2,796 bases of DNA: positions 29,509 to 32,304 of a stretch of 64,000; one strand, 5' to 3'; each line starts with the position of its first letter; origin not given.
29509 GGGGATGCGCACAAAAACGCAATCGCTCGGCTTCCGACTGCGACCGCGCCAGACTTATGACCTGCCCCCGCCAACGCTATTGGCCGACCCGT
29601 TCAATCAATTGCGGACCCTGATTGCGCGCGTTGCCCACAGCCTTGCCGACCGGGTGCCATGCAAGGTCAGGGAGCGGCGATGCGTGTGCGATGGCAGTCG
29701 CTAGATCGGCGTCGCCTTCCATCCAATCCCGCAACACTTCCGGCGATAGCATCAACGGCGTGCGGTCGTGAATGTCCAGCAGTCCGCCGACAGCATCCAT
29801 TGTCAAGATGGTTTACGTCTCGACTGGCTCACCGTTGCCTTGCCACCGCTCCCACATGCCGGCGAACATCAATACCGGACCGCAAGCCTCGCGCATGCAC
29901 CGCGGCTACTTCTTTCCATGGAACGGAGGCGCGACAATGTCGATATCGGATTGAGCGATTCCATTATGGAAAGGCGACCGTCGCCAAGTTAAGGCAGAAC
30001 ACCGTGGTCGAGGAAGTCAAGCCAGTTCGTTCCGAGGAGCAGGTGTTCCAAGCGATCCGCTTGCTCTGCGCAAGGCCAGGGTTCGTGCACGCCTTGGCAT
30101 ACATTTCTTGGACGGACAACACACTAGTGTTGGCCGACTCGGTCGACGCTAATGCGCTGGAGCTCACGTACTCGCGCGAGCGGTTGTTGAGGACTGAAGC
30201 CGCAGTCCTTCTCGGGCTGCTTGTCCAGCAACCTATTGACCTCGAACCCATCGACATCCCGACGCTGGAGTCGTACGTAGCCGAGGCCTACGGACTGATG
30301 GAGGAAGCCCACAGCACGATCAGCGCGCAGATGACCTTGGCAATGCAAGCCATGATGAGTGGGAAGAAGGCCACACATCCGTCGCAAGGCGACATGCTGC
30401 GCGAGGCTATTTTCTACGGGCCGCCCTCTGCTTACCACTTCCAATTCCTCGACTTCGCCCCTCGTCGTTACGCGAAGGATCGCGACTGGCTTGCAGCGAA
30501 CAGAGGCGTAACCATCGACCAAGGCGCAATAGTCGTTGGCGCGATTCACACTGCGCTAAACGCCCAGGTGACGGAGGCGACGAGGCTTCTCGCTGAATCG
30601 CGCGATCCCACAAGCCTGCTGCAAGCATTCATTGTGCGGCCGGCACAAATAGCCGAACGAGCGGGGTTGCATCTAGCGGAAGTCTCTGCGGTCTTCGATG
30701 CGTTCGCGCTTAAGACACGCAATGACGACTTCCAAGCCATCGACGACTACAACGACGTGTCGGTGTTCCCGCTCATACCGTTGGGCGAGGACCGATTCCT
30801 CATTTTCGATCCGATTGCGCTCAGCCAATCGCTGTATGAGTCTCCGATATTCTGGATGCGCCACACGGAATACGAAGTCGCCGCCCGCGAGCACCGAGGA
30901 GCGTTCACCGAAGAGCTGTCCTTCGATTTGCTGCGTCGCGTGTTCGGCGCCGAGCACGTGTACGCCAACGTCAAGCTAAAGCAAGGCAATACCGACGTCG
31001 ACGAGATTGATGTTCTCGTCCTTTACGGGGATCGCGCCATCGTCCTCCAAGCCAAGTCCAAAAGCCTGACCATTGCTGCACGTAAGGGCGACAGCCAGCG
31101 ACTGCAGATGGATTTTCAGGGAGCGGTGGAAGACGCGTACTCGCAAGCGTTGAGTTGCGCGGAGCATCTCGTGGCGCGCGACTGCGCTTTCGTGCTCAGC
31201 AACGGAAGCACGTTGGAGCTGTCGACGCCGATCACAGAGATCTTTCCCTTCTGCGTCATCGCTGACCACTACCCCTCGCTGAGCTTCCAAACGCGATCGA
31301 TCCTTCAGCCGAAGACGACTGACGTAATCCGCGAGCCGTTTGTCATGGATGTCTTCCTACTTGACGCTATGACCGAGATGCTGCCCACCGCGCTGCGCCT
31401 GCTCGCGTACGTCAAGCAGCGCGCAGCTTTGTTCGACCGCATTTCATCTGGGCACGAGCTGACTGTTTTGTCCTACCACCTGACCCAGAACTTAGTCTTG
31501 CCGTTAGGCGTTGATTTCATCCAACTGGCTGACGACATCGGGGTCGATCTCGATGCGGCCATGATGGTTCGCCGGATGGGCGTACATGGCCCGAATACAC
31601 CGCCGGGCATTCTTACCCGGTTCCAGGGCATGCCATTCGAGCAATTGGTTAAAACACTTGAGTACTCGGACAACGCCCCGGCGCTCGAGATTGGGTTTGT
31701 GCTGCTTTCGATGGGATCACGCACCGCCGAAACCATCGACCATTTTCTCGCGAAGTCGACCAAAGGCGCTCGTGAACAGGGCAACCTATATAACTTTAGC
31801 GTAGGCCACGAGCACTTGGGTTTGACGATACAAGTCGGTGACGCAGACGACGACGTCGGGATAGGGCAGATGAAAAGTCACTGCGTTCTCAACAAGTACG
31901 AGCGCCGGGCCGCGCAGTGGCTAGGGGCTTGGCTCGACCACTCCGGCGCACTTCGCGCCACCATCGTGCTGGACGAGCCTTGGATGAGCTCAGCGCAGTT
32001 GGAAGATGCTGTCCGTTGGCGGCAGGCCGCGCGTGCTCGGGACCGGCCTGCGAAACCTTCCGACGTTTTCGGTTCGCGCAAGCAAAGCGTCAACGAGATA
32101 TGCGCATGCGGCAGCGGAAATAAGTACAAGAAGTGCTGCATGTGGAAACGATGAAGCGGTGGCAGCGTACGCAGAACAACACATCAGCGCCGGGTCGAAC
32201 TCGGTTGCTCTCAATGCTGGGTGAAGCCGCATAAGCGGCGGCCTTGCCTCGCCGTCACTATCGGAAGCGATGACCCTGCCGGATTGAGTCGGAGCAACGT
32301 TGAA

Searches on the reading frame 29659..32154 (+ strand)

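Call 50: search_protein_families(library=pfam, proteins=[window:29659-32154:+], max_evalue=0.001)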
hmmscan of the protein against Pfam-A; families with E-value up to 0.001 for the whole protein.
window:29659-32154:+ (831 aa): 2 families
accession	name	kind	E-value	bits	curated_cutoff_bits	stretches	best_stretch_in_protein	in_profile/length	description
PF08378.17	NERD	-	3.6e-05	24.7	22.1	1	413-504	1-91/111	Nuclease-related domain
PF02810.21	SEC-C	-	0.00013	22.2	20.4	1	812-828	2-18/19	SEC-C motif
